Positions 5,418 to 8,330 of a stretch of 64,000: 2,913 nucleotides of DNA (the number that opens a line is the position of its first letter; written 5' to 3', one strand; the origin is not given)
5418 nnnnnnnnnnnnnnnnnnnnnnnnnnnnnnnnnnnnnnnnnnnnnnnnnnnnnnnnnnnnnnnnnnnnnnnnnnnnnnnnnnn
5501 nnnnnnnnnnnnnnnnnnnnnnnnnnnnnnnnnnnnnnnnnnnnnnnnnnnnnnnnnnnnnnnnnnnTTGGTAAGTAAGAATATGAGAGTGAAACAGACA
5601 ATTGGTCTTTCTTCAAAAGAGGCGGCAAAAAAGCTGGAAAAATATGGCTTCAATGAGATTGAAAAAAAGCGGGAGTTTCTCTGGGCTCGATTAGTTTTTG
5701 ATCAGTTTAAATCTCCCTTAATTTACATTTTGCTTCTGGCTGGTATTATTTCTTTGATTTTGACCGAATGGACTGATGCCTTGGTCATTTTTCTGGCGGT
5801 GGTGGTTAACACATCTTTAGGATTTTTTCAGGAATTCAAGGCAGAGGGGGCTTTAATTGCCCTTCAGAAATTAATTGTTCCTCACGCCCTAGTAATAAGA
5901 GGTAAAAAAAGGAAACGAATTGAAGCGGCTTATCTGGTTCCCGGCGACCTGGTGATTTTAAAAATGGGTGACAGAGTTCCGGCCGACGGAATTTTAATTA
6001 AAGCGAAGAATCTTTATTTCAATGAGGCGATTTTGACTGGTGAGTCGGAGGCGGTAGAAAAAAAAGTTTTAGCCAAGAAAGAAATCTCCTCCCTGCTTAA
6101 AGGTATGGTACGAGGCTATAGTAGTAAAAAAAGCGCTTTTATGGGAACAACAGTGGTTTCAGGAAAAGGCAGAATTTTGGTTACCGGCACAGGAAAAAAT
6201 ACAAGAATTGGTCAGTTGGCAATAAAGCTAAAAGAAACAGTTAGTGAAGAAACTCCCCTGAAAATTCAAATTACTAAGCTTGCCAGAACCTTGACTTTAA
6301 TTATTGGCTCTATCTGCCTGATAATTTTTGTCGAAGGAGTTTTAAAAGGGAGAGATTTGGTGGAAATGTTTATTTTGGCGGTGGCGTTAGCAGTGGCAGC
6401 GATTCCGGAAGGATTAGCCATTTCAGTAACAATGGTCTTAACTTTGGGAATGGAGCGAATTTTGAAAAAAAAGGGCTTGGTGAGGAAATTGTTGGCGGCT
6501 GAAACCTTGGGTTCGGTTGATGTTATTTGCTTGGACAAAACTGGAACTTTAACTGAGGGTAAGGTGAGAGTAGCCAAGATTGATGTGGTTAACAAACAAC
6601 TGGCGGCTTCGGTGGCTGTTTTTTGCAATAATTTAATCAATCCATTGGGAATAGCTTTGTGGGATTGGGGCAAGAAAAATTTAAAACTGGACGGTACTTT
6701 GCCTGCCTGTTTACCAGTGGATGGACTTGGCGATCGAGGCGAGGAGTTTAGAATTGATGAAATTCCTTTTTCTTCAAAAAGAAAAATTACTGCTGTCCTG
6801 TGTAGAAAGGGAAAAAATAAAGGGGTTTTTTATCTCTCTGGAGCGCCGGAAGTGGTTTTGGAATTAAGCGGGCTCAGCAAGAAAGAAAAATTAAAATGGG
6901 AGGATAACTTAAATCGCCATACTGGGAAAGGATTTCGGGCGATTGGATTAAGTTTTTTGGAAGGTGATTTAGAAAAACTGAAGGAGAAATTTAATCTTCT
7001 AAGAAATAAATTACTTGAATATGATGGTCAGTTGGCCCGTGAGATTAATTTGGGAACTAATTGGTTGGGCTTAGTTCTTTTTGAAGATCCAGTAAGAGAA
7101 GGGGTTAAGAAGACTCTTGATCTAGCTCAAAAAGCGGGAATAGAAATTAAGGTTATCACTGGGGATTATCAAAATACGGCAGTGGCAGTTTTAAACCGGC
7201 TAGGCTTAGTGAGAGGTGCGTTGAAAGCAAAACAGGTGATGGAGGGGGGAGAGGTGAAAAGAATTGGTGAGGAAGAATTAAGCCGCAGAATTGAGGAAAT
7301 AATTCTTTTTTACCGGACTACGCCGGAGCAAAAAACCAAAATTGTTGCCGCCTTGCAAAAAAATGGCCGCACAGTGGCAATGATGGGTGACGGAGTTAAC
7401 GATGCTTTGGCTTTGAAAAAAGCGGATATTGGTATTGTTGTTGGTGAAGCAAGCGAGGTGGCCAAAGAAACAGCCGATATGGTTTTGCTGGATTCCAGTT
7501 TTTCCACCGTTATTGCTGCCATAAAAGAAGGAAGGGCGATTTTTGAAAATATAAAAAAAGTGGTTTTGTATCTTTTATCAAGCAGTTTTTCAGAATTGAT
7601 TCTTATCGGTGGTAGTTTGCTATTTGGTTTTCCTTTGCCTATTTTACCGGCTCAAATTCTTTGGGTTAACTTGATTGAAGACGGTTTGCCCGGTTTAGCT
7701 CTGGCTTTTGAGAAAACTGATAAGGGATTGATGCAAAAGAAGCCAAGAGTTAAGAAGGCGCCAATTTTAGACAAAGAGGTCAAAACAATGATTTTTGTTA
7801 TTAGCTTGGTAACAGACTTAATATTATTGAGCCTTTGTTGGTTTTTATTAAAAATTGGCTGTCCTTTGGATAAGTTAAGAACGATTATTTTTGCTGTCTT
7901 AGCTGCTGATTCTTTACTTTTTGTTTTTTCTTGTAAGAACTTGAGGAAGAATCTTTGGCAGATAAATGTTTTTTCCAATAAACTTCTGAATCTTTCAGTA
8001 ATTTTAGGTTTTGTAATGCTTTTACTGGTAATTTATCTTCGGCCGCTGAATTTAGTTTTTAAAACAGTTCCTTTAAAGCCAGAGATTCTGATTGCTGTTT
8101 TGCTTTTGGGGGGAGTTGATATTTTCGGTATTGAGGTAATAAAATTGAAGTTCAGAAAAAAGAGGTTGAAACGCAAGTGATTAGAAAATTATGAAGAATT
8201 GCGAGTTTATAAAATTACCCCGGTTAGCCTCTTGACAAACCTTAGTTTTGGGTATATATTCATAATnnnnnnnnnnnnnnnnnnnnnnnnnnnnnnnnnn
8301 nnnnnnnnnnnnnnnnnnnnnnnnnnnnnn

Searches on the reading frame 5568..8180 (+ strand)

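Call 71: search_protein_families(library=pfam, proteins=[window:5568-8180:+], max_evalue=0.001)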
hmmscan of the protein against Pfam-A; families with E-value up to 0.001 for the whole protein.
window:5568-8180:+ (870 aa): 6 families
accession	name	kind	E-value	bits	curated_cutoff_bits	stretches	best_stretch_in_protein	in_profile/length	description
PF00122.25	E1-E2_ATPase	-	7e-47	159.7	28.1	1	102-301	2-181/181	E1-E2 ATPase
PF00689.26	Cation_ATPase_C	-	7.1e-39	133.8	27.3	1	689-860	1-174/175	Cation transporting ATPase, C-terminus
PF00702.32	Hydrolase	-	5.9e-18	66.4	26.4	1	317-620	1-191/191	haloacid dehalogenase-like hydrolase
PF00690.31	Cation_ATPase_N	-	1.9e-14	53.5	20.4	1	6-62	13-69/69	Cation transporter/ATPase, N-terminus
PF13246.12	Cation_ATPase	-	3.5e-06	27.4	21.7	1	394-433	47-87/91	Cation transport ATPase (P-type)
PF08282.18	Hydrolase_3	-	3.6e-05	24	20.9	1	592-648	195-251/255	haloacid dehalogenase-like hydrolase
